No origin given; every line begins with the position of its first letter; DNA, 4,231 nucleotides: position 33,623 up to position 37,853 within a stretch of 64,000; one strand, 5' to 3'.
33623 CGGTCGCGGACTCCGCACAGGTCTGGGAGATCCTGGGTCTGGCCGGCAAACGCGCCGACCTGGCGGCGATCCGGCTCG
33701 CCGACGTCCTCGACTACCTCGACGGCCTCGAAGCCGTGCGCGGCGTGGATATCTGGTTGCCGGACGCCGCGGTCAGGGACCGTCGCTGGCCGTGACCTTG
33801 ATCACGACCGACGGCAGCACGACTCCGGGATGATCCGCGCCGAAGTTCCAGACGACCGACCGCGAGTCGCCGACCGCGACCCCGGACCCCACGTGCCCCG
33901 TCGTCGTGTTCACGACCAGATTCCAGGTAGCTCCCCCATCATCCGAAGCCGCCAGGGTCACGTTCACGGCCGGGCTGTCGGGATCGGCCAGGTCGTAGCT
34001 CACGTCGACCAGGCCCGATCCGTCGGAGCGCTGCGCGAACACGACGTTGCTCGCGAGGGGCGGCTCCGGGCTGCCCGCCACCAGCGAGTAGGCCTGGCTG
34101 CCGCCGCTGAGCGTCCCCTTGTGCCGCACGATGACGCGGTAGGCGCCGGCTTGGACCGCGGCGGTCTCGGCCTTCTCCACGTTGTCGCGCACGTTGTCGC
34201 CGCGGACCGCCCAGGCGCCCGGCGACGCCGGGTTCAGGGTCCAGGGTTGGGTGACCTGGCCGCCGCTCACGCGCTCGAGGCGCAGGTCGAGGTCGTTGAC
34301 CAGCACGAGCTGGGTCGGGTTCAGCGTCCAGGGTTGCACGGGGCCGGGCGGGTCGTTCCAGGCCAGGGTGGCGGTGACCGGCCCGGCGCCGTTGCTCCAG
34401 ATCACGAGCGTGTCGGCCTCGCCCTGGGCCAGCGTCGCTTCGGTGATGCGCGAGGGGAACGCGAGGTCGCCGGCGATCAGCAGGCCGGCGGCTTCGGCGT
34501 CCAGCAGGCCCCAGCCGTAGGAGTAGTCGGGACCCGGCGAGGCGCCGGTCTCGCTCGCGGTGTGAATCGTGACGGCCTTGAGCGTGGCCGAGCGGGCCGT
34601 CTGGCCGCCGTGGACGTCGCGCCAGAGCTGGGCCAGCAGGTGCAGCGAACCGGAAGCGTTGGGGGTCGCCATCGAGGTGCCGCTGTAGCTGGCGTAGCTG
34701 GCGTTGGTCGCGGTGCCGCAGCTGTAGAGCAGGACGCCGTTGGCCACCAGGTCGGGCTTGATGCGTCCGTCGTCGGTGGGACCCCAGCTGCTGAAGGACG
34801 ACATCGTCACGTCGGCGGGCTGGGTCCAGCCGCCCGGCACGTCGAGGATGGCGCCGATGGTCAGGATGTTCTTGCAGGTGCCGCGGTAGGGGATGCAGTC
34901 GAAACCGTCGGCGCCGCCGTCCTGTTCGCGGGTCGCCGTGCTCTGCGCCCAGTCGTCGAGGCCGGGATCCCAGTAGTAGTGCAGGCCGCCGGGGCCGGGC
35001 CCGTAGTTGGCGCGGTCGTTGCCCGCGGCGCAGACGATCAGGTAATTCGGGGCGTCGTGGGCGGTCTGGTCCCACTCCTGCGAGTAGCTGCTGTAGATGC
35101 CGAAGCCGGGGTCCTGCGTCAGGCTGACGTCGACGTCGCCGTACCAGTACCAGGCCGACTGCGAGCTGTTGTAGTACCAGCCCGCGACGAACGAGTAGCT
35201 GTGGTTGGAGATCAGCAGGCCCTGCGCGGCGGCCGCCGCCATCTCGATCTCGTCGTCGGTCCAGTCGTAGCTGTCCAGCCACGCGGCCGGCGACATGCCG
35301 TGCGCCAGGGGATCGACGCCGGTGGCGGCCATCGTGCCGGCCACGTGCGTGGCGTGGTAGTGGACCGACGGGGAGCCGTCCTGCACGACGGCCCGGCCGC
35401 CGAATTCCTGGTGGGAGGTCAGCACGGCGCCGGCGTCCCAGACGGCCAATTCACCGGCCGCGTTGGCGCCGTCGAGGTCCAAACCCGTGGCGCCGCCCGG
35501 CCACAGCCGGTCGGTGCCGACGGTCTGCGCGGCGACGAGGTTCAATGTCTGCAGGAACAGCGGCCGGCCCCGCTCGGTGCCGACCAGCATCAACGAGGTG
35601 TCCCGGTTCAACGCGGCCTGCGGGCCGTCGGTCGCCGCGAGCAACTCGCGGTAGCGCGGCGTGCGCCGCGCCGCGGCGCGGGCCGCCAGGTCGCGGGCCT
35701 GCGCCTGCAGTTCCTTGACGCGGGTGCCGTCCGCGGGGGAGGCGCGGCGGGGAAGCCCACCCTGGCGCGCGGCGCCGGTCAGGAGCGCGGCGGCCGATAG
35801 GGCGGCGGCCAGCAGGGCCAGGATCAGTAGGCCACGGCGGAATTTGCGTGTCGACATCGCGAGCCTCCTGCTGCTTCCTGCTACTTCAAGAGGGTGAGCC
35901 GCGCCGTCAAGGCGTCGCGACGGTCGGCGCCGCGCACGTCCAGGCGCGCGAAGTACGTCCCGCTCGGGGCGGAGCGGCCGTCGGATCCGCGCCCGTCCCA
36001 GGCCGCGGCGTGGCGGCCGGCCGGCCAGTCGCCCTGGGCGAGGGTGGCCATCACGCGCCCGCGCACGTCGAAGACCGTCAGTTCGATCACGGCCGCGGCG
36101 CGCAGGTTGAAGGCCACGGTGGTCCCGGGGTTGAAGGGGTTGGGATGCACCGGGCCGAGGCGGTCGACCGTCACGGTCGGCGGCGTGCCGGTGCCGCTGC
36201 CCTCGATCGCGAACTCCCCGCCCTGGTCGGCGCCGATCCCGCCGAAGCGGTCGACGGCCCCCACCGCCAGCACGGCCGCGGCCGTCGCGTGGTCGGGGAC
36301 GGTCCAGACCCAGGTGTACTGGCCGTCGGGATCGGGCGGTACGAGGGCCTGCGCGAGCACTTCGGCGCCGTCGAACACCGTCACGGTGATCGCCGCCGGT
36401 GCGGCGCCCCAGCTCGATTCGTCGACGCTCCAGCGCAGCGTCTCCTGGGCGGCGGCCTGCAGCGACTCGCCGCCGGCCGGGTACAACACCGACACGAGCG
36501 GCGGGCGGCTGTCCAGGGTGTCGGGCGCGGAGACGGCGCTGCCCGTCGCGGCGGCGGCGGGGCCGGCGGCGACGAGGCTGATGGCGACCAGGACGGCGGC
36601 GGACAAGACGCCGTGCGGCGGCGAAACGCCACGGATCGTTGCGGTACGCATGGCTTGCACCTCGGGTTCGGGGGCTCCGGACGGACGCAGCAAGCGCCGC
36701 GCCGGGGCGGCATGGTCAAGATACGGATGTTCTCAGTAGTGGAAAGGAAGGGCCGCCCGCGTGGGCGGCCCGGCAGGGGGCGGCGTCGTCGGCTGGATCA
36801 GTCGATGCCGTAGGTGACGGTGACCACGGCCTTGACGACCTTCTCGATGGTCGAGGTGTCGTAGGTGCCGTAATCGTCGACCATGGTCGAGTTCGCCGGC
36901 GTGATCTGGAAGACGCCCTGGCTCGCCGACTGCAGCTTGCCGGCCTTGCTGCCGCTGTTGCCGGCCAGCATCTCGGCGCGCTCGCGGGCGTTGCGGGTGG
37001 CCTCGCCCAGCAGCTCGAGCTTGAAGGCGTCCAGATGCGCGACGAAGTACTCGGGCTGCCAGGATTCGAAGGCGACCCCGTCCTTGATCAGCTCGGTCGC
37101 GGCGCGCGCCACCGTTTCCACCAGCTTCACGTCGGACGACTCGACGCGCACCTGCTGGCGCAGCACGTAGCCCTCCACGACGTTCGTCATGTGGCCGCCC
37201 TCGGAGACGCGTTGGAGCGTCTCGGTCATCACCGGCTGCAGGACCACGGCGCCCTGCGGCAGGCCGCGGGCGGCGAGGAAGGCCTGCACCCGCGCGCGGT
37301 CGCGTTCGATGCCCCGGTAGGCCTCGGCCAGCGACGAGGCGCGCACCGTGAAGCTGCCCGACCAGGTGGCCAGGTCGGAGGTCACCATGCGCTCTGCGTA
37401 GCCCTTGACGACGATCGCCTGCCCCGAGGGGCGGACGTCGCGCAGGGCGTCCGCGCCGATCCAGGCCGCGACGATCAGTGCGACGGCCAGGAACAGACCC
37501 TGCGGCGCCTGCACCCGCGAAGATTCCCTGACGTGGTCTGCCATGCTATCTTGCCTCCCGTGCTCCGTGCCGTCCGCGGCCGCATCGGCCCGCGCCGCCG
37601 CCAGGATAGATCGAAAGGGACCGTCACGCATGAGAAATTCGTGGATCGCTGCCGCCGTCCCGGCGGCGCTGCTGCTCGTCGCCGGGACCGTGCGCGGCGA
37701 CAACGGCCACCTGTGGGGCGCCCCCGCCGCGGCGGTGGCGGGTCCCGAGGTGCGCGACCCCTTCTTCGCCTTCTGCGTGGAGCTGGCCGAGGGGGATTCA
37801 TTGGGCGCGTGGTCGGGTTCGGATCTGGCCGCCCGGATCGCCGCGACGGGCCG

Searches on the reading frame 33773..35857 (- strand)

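Call 8: search_protein_families(library=pfam, proteins=[window:33773-35857:-], max_evalue=0.01)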
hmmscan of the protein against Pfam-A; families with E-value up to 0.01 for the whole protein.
window:33773-35857:- (694 aa): 1 family
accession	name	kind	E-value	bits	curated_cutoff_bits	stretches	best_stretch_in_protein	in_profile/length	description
PF00082.27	Peptidase_S8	-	2.9e-29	102.7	21.8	1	163-450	51-288/288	Subtilase family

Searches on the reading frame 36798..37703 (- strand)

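Call 14: search_protein_families(library=pfam, proteins=[window:36798-37703:-], max_evalue=0.001)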
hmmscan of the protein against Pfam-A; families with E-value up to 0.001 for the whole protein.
window:36798-37703:- (301 aa): 1 family
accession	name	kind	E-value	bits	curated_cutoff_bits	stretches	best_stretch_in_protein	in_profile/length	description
PF04402.19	SIMPL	-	9.5e-24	85.2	25.2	1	97-298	1-205/205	Protein of unknown function (DUF541)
